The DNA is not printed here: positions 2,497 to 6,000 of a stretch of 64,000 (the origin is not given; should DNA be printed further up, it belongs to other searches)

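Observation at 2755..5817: Modular internal architecture of the 42-heme protein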

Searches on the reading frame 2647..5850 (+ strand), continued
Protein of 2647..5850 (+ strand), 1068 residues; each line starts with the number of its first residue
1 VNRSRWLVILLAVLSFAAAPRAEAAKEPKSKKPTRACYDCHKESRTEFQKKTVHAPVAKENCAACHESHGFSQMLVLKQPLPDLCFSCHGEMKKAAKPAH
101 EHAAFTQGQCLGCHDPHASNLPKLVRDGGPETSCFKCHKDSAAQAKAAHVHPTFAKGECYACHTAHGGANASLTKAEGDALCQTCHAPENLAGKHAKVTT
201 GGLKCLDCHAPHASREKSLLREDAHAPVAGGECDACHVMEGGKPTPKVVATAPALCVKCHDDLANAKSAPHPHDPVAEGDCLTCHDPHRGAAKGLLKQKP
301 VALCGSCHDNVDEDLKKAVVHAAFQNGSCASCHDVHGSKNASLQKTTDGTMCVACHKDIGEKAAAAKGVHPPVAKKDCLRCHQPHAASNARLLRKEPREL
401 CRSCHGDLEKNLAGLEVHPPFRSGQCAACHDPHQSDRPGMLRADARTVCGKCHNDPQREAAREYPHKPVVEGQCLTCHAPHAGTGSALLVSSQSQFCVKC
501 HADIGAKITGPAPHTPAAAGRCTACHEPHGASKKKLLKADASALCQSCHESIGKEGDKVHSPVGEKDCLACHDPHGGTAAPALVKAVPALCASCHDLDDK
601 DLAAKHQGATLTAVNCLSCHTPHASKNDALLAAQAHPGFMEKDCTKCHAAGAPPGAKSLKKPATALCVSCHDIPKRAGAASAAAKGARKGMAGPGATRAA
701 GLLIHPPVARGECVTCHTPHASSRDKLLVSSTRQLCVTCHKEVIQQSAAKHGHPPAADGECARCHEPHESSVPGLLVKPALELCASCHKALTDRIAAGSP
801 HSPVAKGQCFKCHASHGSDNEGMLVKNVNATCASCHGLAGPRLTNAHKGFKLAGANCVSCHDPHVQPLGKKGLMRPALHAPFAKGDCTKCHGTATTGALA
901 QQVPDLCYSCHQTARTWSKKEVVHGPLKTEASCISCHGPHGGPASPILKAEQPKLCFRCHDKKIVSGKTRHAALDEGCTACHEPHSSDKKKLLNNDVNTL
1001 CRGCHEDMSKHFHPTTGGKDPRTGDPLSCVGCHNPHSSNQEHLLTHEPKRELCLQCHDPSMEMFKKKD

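Call 9: find_homologous_proteins(query=window:2647-5850:+, max_evalue=1e-20)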
Query window:2647-5850:+ (1068 aa): 194 proteins with E <= 1e-20 among 8000 candidates; the best 120 are listed.
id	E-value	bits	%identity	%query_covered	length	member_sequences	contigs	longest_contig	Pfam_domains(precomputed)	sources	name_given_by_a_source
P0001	4.7e-230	785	51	70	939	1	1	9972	PF09699.16,PF14537.12,PF14522.12,PF22113.2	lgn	-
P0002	1.7e-223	763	39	96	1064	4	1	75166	PF09699.16,PF14537.12,PF02085.22,PF14522.12,PF22113.2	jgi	jgi:predicted CXXCH cytochrome family protein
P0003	2.8e-218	746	38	99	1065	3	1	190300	PF09699.16,PF14537.12,PF22678.2,PF02085.22,PF14522.12,PF22113.2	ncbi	ncbi:MAG: cytochrome c3 family protein [Candidatus Zixiibacteriota bacterium]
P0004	1.3e-215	737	39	96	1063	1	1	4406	PF09699.16,PF14537.12,PF02085.22,PF14522.12,PF22113.2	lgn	-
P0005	7.9e-211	721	38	99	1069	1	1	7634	PF09699.16,PF14537.12,PF13435.12,PF22678.2,PF02085.22,PF14522.12,PF22113.2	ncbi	-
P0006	7.7e-210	718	37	99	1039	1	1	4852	PF09699.16,PF14537.12,PF22678.2,PF02085.22,PF14522.12,PF22113.2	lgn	-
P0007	2.5e-208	713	36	99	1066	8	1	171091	PF09699.16,PF14537.12,PF22678.2,PF02085.22,PF14522.12,PF22113.2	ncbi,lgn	-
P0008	4.2e-208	712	36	98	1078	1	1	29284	PF09699.16,PF14537.12,PF22678.2,PF02085.22,PF14522.12,PF22113.2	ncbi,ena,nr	ncbi:MAG TPA: cytochrome c3 family protein [Candidatus Krumholzibacteria bacterium]|nr:cytochrome c3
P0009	9.5e-208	711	38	98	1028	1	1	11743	PF09699.16,PF14537.12,PF02085.22,PF14522.12,PF22113.2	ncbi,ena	-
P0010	4.3e-206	705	38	99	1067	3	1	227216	PF09699.16,PF14537.12,PF22678.2,PF02085.22,PF14522.12,PF22113.2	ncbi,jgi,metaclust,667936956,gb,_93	metaclust:\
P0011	1.3e-204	701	38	98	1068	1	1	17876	PF09699.16,PF14537.12,PF13435.12,PF22678.2,PF02085.22,PF14522.12,PF22113.2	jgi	jgi:predicted CXXCH cytochrome family protein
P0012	3.8e-203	696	36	97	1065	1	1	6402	PF09699.16,PF14537.12,PF22678.2,PF02085.22,PF14522.12,PF22113.2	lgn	-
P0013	1.6e-202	694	38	99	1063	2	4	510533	PF09699.16,PF14537.12,PF13435.12,PF22678.2,PF02085.22,PF14522.12,PF22113.2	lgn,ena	-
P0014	2.2e-202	693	36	99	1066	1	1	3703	PF09699.16,PF14537.12,PF22678.2,PF02085.22,PF14522.12,PF22113.2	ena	-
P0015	7.7e-202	691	36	99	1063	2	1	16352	PF09699.16,PF14537.12,PF13435.12,PF22678.2,PF02085.22,PF14522.12,PF22113.2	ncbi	-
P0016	1.2e-201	691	37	97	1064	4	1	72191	PF09699.16,PF14537.12,PF13435.12,PF22678.2,PF02085.22,PF14522.12,PF22113.2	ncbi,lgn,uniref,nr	ncbi:hypothetical protein C3F09_02090 [candidate division GN15 bacterium]|uniref:Doubled CXXCH motif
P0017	5.3e-201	689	36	99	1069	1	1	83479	PF09699.16,PF14537.12,PF22678.2,PF02085.22,PF14522.12,PF22113.2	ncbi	-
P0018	1.6e-200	687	37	99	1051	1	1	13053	PF09699.16,PF14537.12,PF22678.2,PF02085.22,PF14522.12,PF22113.2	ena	-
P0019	3.9e-200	686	35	99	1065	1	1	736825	PF09699.16,PF14537.12,PF22678.2,PF02085.22,PF14522.12,PF22113.2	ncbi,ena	-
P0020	8.9e-199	681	37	99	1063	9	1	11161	PF09699.16,PF14537.12,PF22678.2,PF02085.22,PF14522.12,PF22113.2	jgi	-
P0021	1.4e-198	681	37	99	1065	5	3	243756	PF09699.16,PF14537.12,PF22678.2,PF02085.22,PF14522.12,PF22113.2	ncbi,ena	-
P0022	7.2e-198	678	37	96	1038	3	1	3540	PF09699.16,PF14537.12,PF13435.12,PF22678.2,PF02085.22,PF14522.12,PF22113.2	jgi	-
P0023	7.1e-197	675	37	99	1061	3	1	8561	PF09699.16,PF14537.12,PF13435.12,PF22678.2,PF02085.22,PF14522.12,PF22113.2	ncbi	-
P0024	3.8e-195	669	36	99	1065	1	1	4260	PF09699.16,PF14537.12,PF22678.2,PF02085.22,PF14522.12,PF22113.2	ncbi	-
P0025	1.2e-190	654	37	99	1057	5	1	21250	PF09699.16,PF14537.12,PF02085.22,PF14522.12,PF22113.2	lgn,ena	-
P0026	8.6e-189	648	36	99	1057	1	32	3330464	PF09699.16,PF14537.12,PF02085.22,PF14522.12,PF22113.2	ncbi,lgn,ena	-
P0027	1.7e-187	644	37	99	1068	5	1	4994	PF09699.16,PF14537.12,PF02085.22,PF14522.12,PF22113.2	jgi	jgi:predicted CXXCH cytochrome family protein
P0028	1.9e-187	644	37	99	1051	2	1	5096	PF09699.16,PF14537.12,PF22678.2,PF02085.22,PF14522.12,PF22113.2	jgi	-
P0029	4.5e-187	642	37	99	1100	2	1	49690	PF09699.16,PF14537.12,PF02085.22,PF14522.12,PF22113.2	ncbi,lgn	-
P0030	7.0e-187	642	35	99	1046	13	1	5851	PF09699.16,PF14537.12,PF22678.2,PF02085.22,PF14522.12,PF22113.2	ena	-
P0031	1.9e-185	637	36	98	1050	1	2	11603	PF09699.16,PF14537.12,PF02085.22,PF14522.12,PF22113.2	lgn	-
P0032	4.3e-185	636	35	99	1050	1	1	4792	PF09699.16,PF14537.12,PF22678.2,PF02085.22,PF14522.12,PF22113.2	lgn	-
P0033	7.2e-185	635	37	96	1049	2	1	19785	PF09699.16,PF14537.12,PF22678.2,PF02085.22,PF14522.12,PF22113.2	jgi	jgi:predicted CXXCH cytochrome family protein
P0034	3.2e-184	633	36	99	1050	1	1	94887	PF09699.16,PF14537.12,PF22678.2,PF02085.22,PF14522.12,PF22113.2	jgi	jgi:predicted CXXCH cytochrome family protein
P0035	1.2e-181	625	36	96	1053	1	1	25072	PF09699.16,PF14537.12,PF02085.22,PF14522.12,PF22113.2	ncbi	ncbi:MAG: cytochrome c3 family protein [Candidatus Zixiibacteriota bacterium]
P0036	1.6e-181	624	36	99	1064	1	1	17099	PF09699.16,PF14537.12,PF22678.2,PF02085.22,PF14522.12,PF22113.2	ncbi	ncbi:MAG TPA: cytochrome c3 family protein [Gemmatimonadaceae bacterium]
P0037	3.0e-180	620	34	96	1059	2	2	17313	PF09699.16,PF14537.12,PF22678.2,PF02085.22,PF14522.12,PF22113.2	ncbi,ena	-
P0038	1.2e-179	618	35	99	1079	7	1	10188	PF09699.16,PF14537.12,PF22678.2,PF02085.22,PF14522.12,PF22113.2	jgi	-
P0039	6.0e-175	602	36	96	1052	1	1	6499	PF09699.16,PF14537.12,PF22678.2,PF02085.22,PF14522.12,PF22113.2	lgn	-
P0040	1.3e-174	601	36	99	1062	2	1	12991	PF09699.16,PF14537.12,PF02085.22,PF14522.12,PF22113.2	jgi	jgi:predicted CXXCH cytochrome family protein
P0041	1.5e-174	601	35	98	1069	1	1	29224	PF09699.16,PF14537.12,PF02085.22,PF14522.12,PF22113.2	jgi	-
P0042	3.6e-174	600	35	99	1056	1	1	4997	PF09699.16,PF14537.12,PF02085.22,PF14522.12,PF22113.2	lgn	-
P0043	1.2e-172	595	35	96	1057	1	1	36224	PF09699.16,PF14537.12,PF22678.2,PF02085.22,PF14522.12,PF22113.2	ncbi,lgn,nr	ncbi:MAG TPA: cytochrome c3 family protein [Candidatus Krumholzibacteria bacterium]|nr:cytochrome c3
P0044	7.4e-172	592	34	96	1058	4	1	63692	PF09699.16,PF14537.12,PF02085.22,PF14522.12,PF22113.2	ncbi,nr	ncbi:MAG TPA: cytochrome c3 family protein [bacterium]|nr:cytochrome c3 family protein [bacterium]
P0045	1.2e-171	591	36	97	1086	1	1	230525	PF09699.16,PF14537.12,PF22678.2,PF02085.22,PF14522.12,PF22113.2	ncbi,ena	-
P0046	8.3e-170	585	35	96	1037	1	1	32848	PF09699.16,PF14537.12,PF02085.22,PF14522.12,PF22113.2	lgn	-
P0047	2.4e-168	580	34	97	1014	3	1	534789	PF09699.16,PF14537.12,PF22678.2,PF02085.22,PF14522.12,PF22113.2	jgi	-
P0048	6.0e-165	569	34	98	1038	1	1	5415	PF09699.16,PF14537.12,PF14522.12,PF22113.2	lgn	-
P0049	1.4e-160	555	36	97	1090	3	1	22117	PF09699.16,PF14537.12,PF22678.2,PF02085.22,PF14522.12,PF22113.2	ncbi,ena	-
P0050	1.8e-155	538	35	96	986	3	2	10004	PF09699.16,PF14537.12,PF22678.2,PF02085.22,PF14522.12,PF22113.2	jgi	jgi:predicted CXXCH cytochrome family protein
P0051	3.3e-149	517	33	99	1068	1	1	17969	PF09699.16,PF14537.12,PF22678.2,PF02085.22,PF14522.12,PF22113.2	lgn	-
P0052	3.0e-139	484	37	59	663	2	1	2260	PF09699.16,PF14537.12,PF14522.12,PF22113.2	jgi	-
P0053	8.1e-136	473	37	67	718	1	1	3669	PF09699.16,PF14537.12,PF22678.2,PF02085.22,PF14522.12,PF22113.2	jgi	jgi:predicted CXXCH cytochrome family protein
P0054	1.4e-131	459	29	99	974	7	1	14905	PF09699.16,PF14537.12,PF22678.2,PF02085.22,PF14522.12,PF22113.2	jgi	jgi:predicted CXXCH cytochrome family protein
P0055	4.2e-125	437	34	82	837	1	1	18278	PF09699.16,PF14537.12,PF02085.22,PF14522.12,PF22113.2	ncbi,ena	-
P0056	2.5e-124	435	36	58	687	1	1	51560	PF09699.16,PF14537.12,PF02085.22,PF14522.12,PF22113.2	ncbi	-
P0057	1.5e-123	432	35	58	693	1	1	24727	PF09699.16,PF14537.12,PF02085.22,PF14522.12,PF22113.2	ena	-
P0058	1.8e-123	432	36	61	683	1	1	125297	PF09699.16,PF14537.12,PF02085.22,PF14522.12,PF22113.2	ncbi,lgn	-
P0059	1.2e-118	416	34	60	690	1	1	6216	PF09699.16,PF14537.12,PF22678.2,PF02085.22,PF14522.12,PF22113.2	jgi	jgi:predicted CXXCH cytochrome family protein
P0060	3.7e-118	414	35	66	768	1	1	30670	PF09699.16,PF14537.12,PF02085.22,PF14522.12,PF22113.2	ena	-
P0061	5.5e-115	404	32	78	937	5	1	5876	PF09699.16,PF14537.12,PF02085.22,PF14522.12,PF22113.2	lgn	-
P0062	4.6e-111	391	34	61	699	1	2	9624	PF09699.16,PF14537.12,PF02085.22,PF14522.12,PF22113.2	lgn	-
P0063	1.1e-108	383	36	60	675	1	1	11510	PF09699.16,PF14537.12,PF02085.22,PF14522.12,PF22113.2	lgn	-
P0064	2.1e-108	382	31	61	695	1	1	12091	PF09699.16,PF14537.12,PF22678.2,PF02085.22,PF14522.12,PF22113.2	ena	-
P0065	9.6e-106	373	34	66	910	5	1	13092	PF09699.16,PF14537.12,PF02085.22,PF14522.12,PF22113.2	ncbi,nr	ncbi:MAG: hypothetical protein D6708_01500 [Candidatus Dadabacteria bacterium]|nr:MAG: hypothetical 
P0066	1.3e-104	369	37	58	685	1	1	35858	PF09699.16,PF14537.12,PF22678.2,PF02085.22,PF14522.12,PF22113.2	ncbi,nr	ncbi:MAG: hypothetical protein HY049_15500 [Acidobacteria bacterium]|nr:hypothetical protein [Acidob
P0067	2.3e-104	369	31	58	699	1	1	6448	PF09699.16,PF14537.12,PF22678.2,PF02085.22,PF14522.12,PF22113.2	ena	-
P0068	1.2e-101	360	33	60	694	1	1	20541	PF09699.16,PF14537.12,PF02085.22,PF14522.12,PF22113.2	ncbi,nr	ncbi:MAG: hypothetical protein C0618_00410 [Desulfuromonas sp.]|nr:MAG: hypothetical protein C0618_0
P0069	2.8e-101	358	35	60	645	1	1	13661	PF09699.16,PF14537.12,PF02085.22,PF14522.12,PF22113.2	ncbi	-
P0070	3.2e-101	358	34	60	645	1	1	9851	PF09699.16,PF14537.12,PF22678.2,PF02085.22,PF14522.12,PF22113.2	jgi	jgi:DmsE family decaheme c-type cytochrome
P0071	5.6e-101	357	36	60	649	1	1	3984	PF09699.16,PF14537.12,PF22678.2,PF02085.22,PF14522.12,PF22113.2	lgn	-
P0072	1.6e-100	356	34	61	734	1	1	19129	PF09699.16,PF14537.12,PF02085.22,PF14522.12,PF22113.2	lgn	-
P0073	3.6e-100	355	34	61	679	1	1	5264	PF09699.16,PF14537.12,PF22678.2,PF02085.22,PF14522.12,PF22113.2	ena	-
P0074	4.5e-100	354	36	60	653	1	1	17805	PF09699.16,PF14537.12,PF22678.2,PF02085.22,PF14522.12,PF22113.2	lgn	-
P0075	9.4e-100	353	35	59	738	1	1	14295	PF09699.16,PF14537.12,PF02085.22,PF14522.12,PF22113.2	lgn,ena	-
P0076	2.6e-99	352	34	60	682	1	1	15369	PF09699.16,PF14537.12,PF22678.2,PF02085.22,PF14522.12,PF22113.2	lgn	-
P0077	2.2e-98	349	34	66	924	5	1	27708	PF09699.16,PF14537.12,PF02085.22,PF14522.12,PF22113.2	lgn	-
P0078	2.6e-98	349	33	61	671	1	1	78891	PF09699.16,PF14537.12,PF22678.2,PF02085.22,PF14522.12,PF22113.2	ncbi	-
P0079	3.5e-98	348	32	68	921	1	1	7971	PF09699.16,PF14537.12,PF02085.22,PF14522.12,PF22113.2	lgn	-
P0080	3.0e-96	342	33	60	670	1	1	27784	PF09699.16,PF14537.12,PF22678.2,PF02085.22,PF14522.12,PF22113.2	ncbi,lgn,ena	-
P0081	8.9e-95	337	30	70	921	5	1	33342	PF09699.16,PF14537.12,PF02085.22,PF14522.12,PF22113.2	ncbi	-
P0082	1.2e-94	336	34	60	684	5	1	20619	PF09699.16,PF14537.12,PF22678.2,PF02085.22,PF14522.12,PF22113.2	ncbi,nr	ncbi:MAG: hypothetical protein C4563_00410 [Desulfobulbus sp.]|nr:MAG: hypothetical protein C4563_00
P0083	3.9e-94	335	30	67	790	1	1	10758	PF09699.16,PF14537.12,PF02085.22,PF14522.12,PF22113.2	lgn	-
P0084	1.1e-92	330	35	61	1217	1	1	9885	PF13145.13,PF00639.28,PF09699.16,PF14537.12,PF13624.12,PF14522.12,PF13616.13,PF22113.2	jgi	-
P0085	1.9e-90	322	34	61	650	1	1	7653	PF09699.16,PF14537.12,PF22678.2,PF02085.22,PF14522.12,PF22113.2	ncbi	-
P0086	7.3e-90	321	34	58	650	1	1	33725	PF09699.16,PF14537.12,PF22678.2,PF02085.22,PF14522.12,PF22113.2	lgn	-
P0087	2.2e-89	319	34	58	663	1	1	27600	PF09699.16,PF14537.12,PF22678.2,PF02085.22,PF14522.12,PF22113.2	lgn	-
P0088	1.3e-86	310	32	66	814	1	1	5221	PF09699.16,PF14537.12,PF02085.22,PF14522.12,PF22113.2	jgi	jgi:predicted CXXCH cytochrome family protein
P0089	3.2e-85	305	36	49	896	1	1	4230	PF13145.13,PF00639.28,PF09699.16,PF14537.12,PF14522.12,PF13616.13,PF22113.2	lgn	-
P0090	1.6e-82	296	30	51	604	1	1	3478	PF09699.16,PF14537.12,PF22678.2,PF02085.22,PF14522.12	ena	-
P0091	1.7e-81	293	30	55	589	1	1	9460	PF09699.16,PF14537.12,PF22678.2,PF02085.22,PF14522.12,PF22113.2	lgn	-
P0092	3.3e-81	292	32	56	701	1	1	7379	PF09699.16,PF14537.12,PF14522.12,PF22113.2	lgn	-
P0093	7.9e-81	291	30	68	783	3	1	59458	PF09699.16,PF14537.12,PF02085.22,PF14522.12,PF22113.2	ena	-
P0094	4.7e-77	278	32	60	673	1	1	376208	PF09699.16,PF14537.12,PF22678.2,PF02085.22,PF14522.12,PF22113.2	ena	-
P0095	5.9e-76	275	35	44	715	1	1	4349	PF09699.16,PF14537.12,PF02085.22,PF14522.12,PF22113.2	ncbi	-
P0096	2.8e-75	272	29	55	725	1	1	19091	PF09699.16,PF14537.12,PF02085.22,PF14522.12,PF22113.2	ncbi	-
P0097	1.3e-74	270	28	60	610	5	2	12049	PF09699.16,PF14537.12,PF22678.2,PF02085.22,PF14522.12,PF22113.2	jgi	-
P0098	1.0e-73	267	30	59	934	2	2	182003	PF09699.16,PF14537.12,PF22678.2,PF14522.12,PF22113.2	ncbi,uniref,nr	ncbi:cytochrome c3 family protein [Carboxylicivirga marina]|uniref:cytochrome c3 family protein n=1 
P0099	1.5e-73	267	33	51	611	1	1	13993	PF09699.16,PF14537.12,PF13435.12,PF02085.22,PF14522.12,PF22113.2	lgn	-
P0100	1.0e-72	264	35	45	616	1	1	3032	PF09699.16,PF14537.12,PF13435.12,PF22678.2,PF02085.22,PF14522.12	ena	-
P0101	1.0e-72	264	30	60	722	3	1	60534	PF09699.16,PF14537.12,PF02085.22,PF14522.12,PF22113.2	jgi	jgi:predicted CXXCH cytochrome family protein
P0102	1.1e-72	264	33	41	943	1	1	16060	PF09699.16,PF14537.12,PF14522.12,PF22113.2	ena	-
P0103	1.9e-72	263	33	49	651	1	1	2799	PF09699.16,PF14537.12,PF22678.2,PF14522.12,PF22113.2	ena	-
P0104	7.6e-72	261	30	59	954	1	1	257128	PF09699.16,PF14537.12,PF22678.2,PF14522.12,PF22113.2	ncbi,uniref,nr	ncbi:cytochrome c3 family protein [Carboxylicivirga marina]|uniref:Doubled CXXCH motif domain-contai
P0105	7.9e-72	261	27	71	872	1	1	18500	PF09699.16,PF14537.12,PF22678.2,PF02085.22,PF14522.12,PF22113.2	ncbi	-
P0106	2.1e-69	253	33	52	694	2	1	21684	PF09699.16,PF14537.12,PF02085.22,PF14522.12,PF22113.2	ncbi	-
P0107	6.5e-68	248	32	49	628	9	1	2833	PF09699.16,PF14537.12,PF13435.12,PF22678.2,PF02085.22,PF14522.12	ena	-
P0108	1.8e-67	246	30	55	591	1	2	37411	PF09699.16,PF14537.12,PF02085.22,PF14522.12,PF22113.2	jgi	jgi:predicted CXXCH cytochrome family protein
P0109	1.8e-67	246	31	57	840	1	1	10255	PF09699.16,PF14537.12,PF02085.22,PF14522.12,PF22113.2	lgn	-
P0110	2.2e-67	246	33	54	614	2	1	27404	PF09699.16,PF14537.12,PF22678.2,PF02085.22,PF14522.12,PF22113.2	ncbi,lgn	-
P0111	3.9e-67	245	33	46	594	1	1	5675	PF09699.16,PF14537.12,PF22678.2,PF02085.22,PF14522.12,PF22113.2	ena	-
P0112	1.1e-65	241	26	76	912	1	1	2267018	PF09699.16,PF14537.12,PF14522.12,PF22113.2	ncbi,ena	-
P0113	2.4e-65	239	34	45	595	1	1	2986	PF09699.16,PF14537.12,PF02085.22,PF14522.12,PF22113.2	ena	-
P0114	2.4e-65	239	31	46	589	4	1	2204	PF09699.16,PF14537.12,PF14522.12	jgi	jgi:predicted CXXCH cytochrome family protein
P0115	3.1e-65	239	31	55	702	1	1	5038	PF09699.16,PF14537.12,PF02085.22,PF14522.12,PF22113.2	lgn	-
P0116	3.4e-65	239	32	53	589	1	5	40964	PF09699.16,PF14537.12,PF14522.12,PF22113.2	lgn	-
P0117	1.1e-64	237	29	55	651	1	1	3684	PF09699.16,PF14537.12,PF14522.12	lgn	-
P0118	2.1e-64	236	34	51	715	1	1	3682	PF09699.16,PF14537.12,PF02085.22,PF14522.12,PF22113.2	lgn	-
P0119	3.6e-64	235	31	53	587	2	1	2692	PF09699.16,PF14537.12,PF02085.22,PF14522.12,PF22113.2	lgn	-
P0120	1.5e-63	233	33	43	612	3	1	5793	PF09699.16,PF14537.12,PF02085.22,PF14522.12,PF22113.2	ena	-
